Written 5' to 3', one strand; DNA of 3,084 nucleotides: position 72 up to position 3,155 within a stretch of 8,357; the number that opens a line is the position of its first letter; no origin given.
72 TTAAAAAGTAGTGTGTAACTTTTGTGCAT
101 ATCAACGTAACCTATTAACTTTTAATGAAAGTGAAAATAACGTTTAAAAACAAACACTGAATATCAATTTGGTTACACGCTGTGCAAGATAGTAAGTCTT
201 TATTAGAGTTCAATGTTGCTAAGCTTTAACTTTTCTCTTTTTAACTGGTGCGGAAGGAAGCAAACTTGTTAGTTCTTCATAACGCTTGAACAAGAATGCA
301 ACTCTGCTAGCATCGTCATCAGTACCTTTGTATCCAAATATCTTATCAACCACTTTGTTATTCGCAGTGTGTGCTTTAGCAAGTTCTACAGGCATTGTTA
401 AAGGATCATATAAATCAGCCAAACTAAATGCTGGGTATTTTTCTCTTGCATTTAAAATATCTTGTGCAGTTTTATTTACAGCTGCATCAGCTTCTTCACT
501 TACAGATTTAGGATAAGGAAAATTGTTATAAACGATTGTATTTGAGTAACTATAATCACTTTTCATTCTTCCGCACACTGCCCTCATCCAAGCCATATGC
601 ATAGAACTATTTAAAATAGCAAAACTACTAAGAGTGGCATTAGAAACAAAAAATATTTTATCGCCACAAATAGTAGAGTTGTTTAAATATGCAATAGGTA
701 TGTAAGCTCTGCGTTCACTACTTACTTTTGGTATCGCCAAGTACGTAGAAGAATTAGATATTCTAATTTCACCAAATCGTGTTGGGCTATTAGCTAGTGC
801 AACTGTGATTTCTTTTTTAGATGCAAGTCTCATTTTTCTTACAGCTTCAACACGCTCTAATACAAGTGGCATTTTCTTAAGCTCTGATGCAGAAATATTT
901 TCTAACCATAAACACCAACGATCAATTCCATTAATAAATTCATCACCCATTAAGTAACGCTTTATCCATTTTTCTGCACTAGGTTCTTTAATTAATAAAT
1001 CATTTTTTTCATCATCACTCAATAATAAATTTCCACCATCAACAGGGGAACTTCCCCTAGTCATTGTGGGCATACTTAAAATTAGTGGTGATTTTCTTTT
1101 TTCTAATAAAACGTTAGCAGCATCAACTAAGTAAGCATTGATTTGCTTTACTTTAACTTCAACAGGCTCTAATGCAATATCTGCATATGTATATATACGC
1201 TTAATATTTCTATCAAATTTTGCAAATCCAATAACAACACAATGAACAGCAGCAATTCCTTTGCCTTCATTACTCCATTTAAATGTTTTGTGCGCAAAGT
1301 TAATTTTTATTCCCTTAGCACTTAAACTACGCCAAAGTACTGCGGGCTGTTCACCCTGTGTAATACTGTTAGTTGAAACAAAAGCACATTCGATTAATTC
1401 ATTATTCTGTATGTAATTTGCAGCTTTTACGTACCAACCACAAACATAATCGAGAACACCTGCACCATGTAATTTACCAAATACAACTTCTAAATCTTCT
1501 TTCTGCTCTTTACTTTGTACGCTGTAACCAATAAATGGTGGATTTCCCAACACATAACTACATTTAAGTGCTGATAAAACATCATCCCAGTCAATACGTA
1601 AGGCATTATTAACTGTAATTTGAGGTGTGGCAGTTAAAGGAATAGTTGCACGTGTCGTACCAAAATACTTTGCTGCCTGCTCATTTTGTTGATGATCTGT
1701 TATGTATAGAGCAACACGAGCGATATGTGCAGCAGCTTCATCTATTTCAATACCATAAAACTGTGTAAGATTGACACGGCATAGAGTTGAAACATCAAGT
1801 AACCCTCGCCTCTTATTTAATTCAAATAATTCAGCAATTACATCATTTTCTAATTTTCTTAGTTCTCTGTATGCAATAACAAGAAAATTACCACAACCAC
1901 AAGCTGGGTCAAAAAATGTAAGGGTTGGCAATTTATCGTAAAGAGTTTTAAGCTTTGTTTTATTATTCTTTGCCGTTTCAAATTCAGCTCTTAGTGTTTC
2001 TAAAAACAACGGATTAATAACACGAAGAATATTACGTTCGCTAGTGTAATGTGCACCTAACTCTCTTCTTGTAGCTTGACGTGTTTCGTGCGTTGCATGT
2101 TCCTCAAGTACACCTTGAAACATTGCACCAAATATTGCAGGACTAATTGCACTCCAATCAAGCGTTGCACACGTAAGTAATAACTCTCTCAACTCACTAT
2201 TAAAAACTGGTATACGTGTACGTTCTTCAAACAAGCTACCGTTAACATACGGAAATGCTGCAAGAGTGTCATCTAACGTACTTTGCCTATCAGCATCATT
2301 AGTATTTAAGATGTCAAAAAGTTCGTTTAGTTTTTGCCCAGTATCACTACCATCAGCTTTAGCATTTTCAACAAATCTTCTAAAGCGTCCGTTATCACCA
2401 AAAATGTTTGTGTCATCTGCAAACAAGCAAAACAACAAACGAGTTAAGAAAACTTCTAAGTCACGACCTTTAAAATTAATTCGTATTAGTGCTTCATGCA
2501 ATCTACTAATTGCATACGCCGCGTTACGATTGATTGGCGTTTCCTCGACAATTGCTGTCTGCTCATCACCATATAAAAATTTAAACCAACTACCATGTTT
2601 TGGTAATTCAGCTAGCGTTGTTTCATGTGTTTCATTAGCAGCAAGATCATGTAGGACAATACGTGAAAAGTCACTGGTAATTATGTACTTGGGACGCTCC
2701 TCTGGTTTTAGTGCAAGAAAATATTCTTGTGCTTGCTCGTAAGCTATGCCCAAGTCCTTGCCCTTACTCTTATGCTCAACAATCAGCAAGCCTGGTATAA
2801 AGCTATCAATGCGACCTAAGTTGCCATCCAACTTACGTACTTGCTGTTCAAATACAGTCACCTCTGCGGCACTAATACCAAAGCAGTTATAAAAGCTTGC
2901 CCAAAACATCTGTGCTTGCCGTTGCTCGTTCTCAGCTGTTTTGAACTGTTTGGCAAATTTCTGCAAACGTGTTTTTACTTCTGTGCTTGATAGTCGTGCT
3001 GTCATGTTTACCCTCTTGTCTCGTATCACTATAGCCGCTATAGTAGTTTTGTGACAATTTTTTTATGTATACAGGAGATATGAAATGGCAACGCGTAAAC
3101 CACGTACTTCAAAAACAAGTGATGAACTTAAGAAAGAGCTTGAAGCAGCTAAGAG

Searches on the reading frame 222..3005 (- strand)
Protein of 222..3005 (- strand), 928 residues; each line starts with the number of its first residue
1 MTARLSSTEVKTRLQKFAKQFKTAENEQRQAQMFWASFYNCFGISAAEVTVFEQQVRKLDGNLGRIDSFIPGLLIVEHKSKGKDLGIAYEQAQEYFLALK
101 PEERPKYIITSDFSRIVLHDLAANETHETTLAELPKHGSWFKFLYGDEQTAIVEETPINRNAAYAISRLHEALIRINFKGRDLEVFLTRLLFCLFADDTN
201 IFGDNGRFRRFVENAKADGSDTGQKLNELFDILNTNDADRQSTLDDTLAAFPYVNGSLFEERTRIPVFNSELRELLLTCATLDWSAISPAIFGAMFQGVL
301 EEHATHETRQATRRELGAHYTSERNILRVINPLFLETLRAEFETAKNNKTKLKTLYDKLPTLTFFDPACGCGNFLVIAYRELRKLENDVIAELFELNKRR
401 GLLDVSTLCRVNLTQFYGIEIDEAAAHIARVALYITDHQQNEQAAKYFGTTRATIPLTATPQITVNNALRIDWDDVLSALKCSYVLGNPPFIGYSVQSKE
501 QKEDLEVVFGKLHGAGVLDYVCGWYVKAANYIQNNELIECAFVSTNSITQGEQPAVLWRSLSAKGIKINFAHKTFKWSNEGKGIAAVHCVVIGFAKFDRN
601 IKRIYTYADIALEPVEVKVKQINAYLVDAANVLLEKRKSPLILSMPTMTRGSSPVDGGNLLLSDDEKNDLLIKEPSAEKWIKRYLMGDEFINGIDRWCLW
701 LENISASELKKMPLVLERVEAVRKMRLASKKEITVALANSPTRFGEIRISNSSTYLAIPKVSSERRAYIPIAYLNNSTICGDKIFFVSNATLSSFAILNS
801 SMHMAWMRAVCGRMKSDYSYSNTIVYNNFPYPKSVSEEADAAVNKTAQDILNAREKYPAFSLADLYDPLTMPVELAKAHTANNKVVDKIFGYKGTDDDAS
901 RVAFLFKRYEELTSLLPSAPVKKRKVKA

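Call 7: search_protein_families(library=pfam, proteins=[window:222-3005:-], max_evalue=1)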
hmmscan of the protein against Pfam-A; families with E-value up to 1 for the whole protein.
window:222-3005:- (928 aa): 9 families
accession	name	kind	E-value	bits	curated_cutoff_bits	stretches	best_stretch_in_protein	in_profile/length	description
PF20473.4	MmeI_Mtase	-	7.8e-91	304.3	27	1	343-605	2-258/259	MmeI, DNA-methyltransferase domain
PF20466.3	MmeI_TRD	-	1.1e-77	260.5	27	1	629-833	2-206/207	MmeI, target recognition domain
PF20464.3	MmeI_N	-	1.2e-31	110.9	27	1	14-175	3-180/181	MmeI, N-terminal domain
PF20467.3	MmeI_C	-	1.6e-23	83.2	27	1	839-916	5-82/83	MmeI, C-terminal domain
PF20465.4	MmeI_hel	-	2.2e-22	80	27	1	182-259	2-75/75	MmeI, helicase spacer domain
PF07669.17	Eco57I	-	6e-06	26.9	25.3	1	415-511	2-104/171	Eco57I restriction-modification methylase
PF02384.22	N6_Mtase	-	0.00015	21.6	20.4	1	359-505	45-148/311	N-6 DNA Methylase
PF25120.1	DUF7814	-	0.00066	19.9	27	1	224-262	120-159/228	Domain of unknown function (DUF7814)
PF01170.24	UPF0020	-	0.048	13.8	22.3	1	357-431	25-94/197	RMKL-like, methyltransferase domain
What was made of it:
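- Checked: The MmeI-family gene runs 3005->219 on the minus strand and carries all five MmeI Pfam domains, with E-values of 1e-22 to 1e-91 (call 7).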

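Call 8: search_protein_families(library=padloc, proteins=[window:222-3005:-], max_evalue=1)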
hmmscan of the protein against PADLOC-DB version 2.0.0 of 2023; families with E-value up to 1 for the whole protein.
window:222-3005:- (928 aa): 36 families (the best 25 are shown)
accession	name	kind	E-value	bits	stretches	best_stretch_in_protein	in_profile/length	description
PDLC03598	REase_MTase_IIG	-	0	1146.3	1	5-914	3-909/912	Type IIG restriction enzyme-methyltransferase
PDLC03627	REase_MTase_IIG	-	3.3e-90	301.3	2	60-476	93-517/1136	Type IIG restriction enzyme-methyltransferase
PDLC03599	REase_MTase_IIG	-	2.9e-87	291.6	2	8-696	2-681/959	Type IIG restriction enzyme-methyltransferase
PDLC02643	DrmMI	-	2.6e-34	116.3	2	484-856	871-1227/1347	DrmMI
PDLC04134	mad2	-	7.3e-34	115.4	1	24-493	2-369/492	mads_2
PDLC02644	DrmMI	-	1.1e-12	44.7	3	766-843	689-768/988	DrmMI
PDLC02646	DrmMI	-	1.6e-10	37.7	1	485-838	286-641/792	DrmMI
PDLC03609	REase_MTase_IIG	-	2.5e-08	30.2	1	344-554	419-625/1066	Type IIG restriction enzyme-methyltransferase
PDLC02640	DrmMI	-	6.5e-08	28.7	1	541-907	551-922/1015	DrmMI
PDLC03612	REase_MTase_IIG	-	7.5e-08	29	2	335-395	484-545/1247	Type IIG restriction enzyme-methyltransferase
PDLC03618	REase_MTase_IIG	-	1.6e-07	27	2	485-833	869-1205/1429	Type IIG restriction enzyme-methyltransferase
PDLC03021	MTase_I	-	2.3e-06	24.7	1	340-505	164-295/491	Type I methyltransferase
PDLC02521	PglX|PglXI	-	6.5e-06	22.3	1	347-442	291-378/1174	PglX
PDLC03630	REase_MTase_IIG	-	9.7e-06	21.6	1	312-386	366-431/1100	Type IIG restriction enzyme-methyltransferase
PDLC03245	MTase_II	-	1.1e-05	22.2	1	359-511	53-188/577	Type II methyltransferase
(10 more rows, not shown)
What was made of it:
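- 219..3005 (-): MmeI-family type IIG restriction-modification enzyme (928 aa). This is the cargo in slot A. It carries the Pfam domains MmeI_N, hel, Mtase, TRD and C (call 7) and matches PADLOC REase_MTase_IIG at 1146 bits (call 8).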

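Call 10: search_protein_families(library=ncbifam, proteins=[window:222-3005:-], max_evalue=1)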
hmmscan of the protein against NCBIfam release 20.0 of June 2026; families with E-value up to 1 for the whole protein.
window:222-3005:- (928 aa): 6 families
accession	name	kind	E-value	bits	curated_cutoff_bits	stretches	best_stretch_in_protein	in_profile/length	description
NF033455.1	BREX_6_MTaseX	exception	7.8e-06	23.7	900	1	359-445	327-408/1319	BREX-6 system adenine-specific DNA-methyltransferase PglX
NF033452.1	BREX_1_MTaseX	exception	1.2e-05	23.3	500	1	344-444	294-386/1210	BREX-1 system adenine-specific DNA-methyltransferase PglX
TIGR02987.1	met_A_Alw26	exception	0.017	13.9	353.5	1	360-502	31-133/523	Alw26I/Eco31I/Esp3I family type II restriction adenine-specific DNA-methyltransferase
NF033451.1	BREX_2_MTaseX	equivalog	0.019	12.7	400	1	359-436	222-289/1185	BREX-2 system adenine-specific DNA-methyltransferase PglX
NF047738.1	antiphage_MADS2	equivalog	0.055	11.7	720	1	360-491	331-452/654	methylation-associated defense system DNA methyltransferase MAD2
NF033454.1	BREX_5_MTaseX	exception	0.055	11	900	1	357-444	298-375/1404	BREX-5 system adenine-specific DNA-methyltransferase PglX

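Call 87: search_dna_similar(query=window:222-3005:-, collection=plasmids, mode=protein, max_evalue=1e-20, max_rows=8)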
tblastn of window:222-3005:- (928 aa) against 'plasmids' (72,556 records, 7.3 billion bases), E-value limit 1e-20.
Records with a match: 327; places in all: 338; records where one place covers at least 80% of the query: 241.
Best place of each record, by identity: <60% 327.
By first word of the organism name: Pseudosulfitobacter 34; Ligilactobacillus 18; Rhodococcus 16; Aeromonas 15; Klebsiella 14; Acetobacter 13; Serratia 13; Lactiplantibacillus 10; Corynebacterium 10; Pseudomonas 8; and 81 more.
By predicted mobility (MOB-suite, as given by PLSDB): non-mobilizable 169; mobilizable 83; conjugative 75.
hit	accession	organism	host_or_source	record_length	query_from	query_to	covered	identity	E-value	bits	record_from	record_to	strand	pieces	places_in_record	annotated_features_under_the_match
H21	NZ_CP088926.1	Rhodanobacter denitrificans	soil,well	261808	3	918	99%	55.1%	0e+0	1021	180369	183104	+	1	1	DNA methyltransferase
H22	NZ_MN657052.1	Psychrobacter sp.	-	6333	5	912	98%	49.5%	0e+0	863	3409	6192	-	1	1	DNA methyltransferase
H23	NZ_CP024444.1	Moraxella osloensis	Homo sapiens,single cell,skin swab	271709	5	904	97%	49.2%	0e+0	847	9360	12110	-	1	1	DNA methyltransferase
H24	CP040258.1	Moraxella osloensis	mycoplasma culture contaminant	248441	5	904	97%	49.0%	0e+0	840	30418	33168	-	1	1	class I SAM-dependent DNA methyltransferase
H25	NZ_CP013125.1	Pseudomonas mendocina S5.2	rhizosphere soil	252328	5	922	99%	47.7%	0e+0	871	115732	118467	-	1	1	DNA methyltransferase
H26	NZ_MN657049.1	Psychrobacter sp.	-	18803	5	912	98%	47.6%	0e+0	838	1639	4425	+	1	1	DNA methyltransferase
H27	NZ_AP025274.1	Pseudomonas alcaligenes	Homo sapiens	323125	5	914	98%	46.7%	0e+0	854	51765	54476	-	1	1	DNA methyltransferase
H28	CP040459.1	Stutzerimonas degradans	single cell,anaerobic environments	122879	5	914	98%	46.7%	0e+0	853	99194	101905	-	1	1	class I SAM-dependent DNA methyltransferase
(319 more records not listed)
